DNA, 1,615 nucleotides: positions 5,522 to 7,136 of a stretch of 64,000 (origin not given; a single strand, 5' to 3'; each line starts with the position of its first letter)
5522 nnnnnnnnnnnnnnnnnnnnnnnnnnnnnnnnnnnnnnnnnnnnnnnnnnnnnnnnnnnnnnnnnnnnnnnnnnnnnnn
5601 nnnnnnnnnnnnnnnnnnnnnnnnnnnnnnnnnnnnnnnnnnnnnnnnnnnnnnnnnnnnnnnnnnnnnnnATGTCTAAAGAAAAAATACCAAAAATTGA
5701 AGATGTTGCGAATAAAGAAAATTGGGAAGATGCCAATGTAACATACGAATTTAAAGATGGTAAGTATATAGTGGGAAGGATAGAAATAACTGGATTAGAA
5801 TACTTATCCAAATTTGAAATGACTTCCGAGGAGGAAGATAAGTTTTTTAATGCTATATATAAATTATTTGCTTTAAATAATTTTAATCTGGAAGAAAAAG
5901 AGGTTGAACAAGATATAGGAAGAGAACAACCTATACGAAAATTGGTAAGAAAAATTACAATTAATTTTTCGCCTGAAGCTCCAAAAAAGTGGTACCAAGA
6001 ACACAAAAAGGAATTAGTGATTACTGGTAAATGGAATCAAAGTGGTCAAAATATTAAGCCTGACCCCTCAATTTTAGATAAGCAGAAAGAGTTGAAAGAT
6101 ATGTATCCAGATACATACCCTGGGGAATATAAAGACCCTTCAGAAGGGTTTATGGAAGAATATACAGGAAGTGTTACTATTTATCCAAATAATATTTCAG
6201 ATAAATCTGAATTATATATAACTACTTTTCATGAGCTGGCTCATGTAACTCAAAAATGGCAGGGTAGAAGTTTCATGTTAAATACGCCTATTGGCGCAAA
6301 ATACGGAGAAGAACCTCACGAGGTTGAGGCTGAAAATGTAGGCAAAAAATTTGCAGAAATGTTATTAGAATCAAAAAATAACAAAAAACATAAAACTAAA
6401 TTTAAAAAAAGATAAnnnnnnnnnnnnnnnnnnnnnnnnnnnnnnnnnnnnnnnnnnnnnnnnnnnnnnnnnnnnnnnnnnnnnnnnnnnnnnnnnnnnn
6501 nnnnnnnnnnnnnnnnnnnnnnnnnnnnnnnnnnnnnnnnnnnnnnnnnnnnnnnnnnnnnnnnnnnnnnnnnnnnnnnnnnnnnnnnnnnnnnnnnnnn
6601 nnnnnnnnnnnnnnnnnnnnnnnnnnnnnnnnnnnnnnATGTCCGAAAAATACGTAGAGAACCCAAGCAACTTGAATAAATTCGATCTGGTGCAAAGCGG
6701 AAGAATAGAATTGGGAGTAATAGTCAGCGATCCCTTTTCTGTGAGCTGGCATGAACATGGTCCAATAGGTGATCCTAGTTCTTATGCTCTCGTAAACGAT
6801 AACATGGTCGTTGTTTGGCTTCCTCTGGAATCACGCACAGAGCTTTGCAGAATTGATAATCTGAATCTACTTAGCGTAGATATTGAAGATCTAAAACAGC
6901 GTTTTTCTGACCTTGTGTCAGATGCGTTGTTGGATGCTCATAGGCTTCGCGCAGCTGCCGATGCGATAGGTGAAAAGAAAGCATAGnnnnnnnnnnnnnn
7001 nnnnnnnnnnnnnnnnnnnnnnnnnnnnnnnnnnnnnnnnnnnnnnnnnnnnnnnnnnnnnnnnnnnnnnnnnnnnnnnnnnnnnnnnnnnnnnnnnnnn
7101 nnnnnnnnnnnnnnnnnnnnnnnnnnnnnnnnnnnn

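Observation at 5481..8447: AT-rich islet next to the tRNA array carrying RNA-end-processing type genes (HExxH protein, LigT-like pseudogene, CYTH)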

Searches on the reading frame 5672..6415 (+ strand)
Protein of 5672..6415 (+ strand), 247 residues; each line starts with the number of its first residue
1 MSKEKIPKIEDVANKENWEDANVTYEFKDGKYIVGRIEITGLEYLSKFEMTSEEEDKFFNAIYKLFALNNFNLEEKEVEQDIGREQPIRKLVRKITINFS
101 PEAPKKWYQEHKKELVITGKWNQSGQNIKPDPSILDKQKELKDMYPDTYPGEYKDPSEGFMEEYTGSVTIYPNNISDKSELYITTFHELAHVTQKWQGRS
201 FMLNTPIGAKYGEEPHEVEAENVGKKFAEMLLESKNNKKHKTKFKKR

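Call 10: search_protein_families(library=pfam, max_evalue=1, proteins=[window:5672-6415:+])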
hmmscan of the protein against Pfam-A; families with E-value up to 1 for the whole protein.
window:5672-6415:+ (247 aa): 2 families
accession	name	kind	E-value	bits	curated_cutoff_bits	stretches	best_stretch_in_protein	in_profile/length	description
PF20573.4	DUF6782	-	0.029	14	27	1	155-198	66-107/241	Putative metallopeptidase family (DUF6782)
PF22934.1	SPRTN_ZBD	-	0.15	12.6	27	1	86-115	14-42/48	Spartan-like zinc binding domain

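Call 11: search_protein_families(library=ncbifam, max_evalue=1, proteins=[window:5672-6415:+])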
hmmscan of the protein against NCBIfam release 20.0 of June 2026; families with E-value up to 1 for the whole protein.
window:5672-6415:+ (247 aa): 0 families

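Call 12: search_protein_families(library=phrogs, max_evalue=1, proteins=[window:5672-6415:+])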
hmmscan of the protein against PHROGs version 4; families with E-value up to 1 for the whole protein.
window:5672-6415:+ (247 aa): 2 families
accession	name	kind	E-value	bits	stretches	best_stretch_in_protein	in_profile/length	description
phrog_10499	-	unknown function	0.0038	18.5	1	176-235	73-145/149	-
phrog_709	-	unknown function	0.062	14.5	1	174-246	58-126/133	-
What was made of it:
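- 5672..6415 (+): HExxH protein, 247 aa, Lys/Glu-rich, 30.6% GC, GC3 0.219. Putative small cytoplasmic zincin-type metallopeptidase. Only sub-threshold family hits were found: DUF6782 at 0.029 and phrog_10499 at 0.004 (calls 10, 12).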

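Call 51: find_homologous_proteins(query=window:5672-6415:+, max_evalue=0.01)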
Query window:5672-6415:+ (247 aa): 4 proteins with E <= 0.01 among 142 candidates.
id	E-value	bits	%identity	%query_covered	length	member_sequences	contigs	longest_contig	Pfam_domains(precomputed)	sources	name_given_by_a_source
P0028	1.1e-160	551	100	100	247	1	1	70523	-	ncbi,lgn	ncbi:MAG: hypothetical protein WDZ40_03575 [Candidatus Spechtbacterales bacterium]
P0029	3.8e-75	271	53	98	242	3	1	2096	-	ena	-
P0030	1.7e-71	259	51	100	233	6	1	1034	-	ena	-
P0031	1.1e-69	253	51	98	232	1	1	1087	-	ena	-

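Call 53: find_encoding_contigs(protein=P0029, flank=5000, max_places=3)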
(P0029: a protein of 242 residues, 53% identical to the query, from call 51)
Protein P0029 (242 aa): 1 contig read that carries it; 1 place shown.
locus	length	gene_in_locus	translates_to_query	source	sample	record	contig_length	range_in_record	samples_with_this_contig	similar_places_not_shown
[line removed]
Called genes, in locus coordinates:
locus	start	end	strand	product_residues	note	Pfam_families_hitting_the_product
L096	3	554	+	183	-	?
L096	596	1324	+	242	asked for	-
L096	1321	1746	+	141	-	PF03479:PCC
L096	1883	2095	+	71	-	?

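Call 64: search_protein_families(library=pfam, max_evalue=0.01, proteins=[L096:1321-1746:+, L096:3-554:+])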
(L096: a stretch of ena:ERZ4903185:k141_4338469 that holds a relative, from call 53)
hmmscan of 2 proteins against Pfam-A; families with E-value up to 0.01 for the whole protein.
L096:1321-1746:+ (141 aa): 1 family
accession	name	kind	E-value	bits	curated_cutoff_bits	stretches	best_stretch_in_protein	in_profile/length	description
PF03479.20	PCC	-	1.6e-30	106.2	25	1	10-119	2-113/117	Plants and Prokaryotes Conserved (PCC) domain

L096:3-554:+ (183 aa): 6 families
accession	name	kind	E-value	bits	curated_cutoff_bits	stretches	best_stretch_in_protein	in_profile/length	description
PF13473.12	Cupredoxin_1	-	0.0002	21.8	27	1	76-113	17-56/104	Cupredoxin-like domain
PF00127.26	Copper-bind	-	0.0035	18.2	21.2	1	88-169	11-83/99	Copper binding proteins, plastocyanin/azurin family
PF12685.13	SpoIIIAH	-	0.0036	17.7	30.6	1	24-81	5-64/191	SpoIIIAH-like protein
PF20579.4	LapA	-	0.0042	17.9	27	1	78-129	17-66/99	LapA domain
PF04277.18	OAD_gamma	-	0.0067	17.5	27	1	23-74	14-57/76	Oxaloacetate decarboxylase, gamma chain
PF10317.15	7TM_GPCR_Srd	-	0.0099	15.5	22.8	0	16-111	117-211/292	Serpentine type 7TM GPCR chemoreceptor Srd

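Call 90: search_solved_structures(query=A6, max_evalue=10, show_alignments=2)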
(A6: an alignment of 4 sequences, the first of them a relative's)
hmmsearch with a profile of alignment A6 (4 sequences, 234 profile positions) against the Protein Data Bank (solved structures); distinct sequences matched with E-value up to 10: 0.
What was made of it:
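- On Zincin-type metallopeptidase: No PDB relative (call 90).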

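Call 106: search_protein_families(library=padloc, max_evalue=0.1, proteins=[window:5672-6415:+])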
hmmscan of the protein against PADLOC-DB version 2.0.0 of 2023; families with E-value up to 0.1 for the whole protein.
window:5672-6415:+ (247 aa): 1 family
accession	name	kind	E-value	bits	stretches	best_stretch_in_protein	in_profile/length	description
PDLC00152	HamA1|HamA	-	0.0046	14.4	1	22-87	23-81/299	DUF1837 domain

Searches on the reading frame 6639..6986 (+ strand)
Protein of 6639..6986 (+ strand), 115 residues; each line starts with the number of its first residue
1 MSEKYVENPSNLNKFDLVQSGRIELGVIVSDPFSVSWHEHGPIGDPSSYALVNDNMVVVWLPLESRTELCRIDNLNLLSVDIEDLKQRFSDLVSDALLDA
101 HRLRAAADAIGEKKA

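Call 10: search_protein_families(library=pfam, max_evalue=1, proteins=[window:6639-6986:+])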
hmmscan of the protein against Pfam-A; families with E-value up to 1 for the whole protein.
window:6639-6986:+ (115 aa): 0 families

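Call 11: search_protein_families(library=ncbifam, max_evalue=1, proteins=[window:6639-6986:+])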
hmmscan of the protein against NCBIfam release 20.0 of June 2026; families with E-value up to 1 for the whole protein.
window:6639-6986:+ (115 aa): 0 families

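Call 12: search_protein_families(library=phrogs, max_evalue=1, proteins=[window:6639-6986:+])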
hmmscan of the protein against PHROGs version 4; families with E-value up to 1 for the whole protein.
window:6639-6986:+ (115 aa): 0 families

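Call 106: search_protein_families(library=padloc, max_evalue=0.1, proteins=[window:6639-6986:+])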
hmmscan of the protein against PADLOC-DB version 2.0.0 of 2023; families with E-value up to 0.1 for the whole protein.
window:6639-6986:+ (115 aa): 0 families
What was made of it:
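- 6639..6986 (+): Orphan 115-aa ORF, 43% GC, followed by a terminator-like hairpin at 6999-7021. No hit in Pfam, NCBIfam, PHROGs or PADLOC (calls 10-12, 106).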
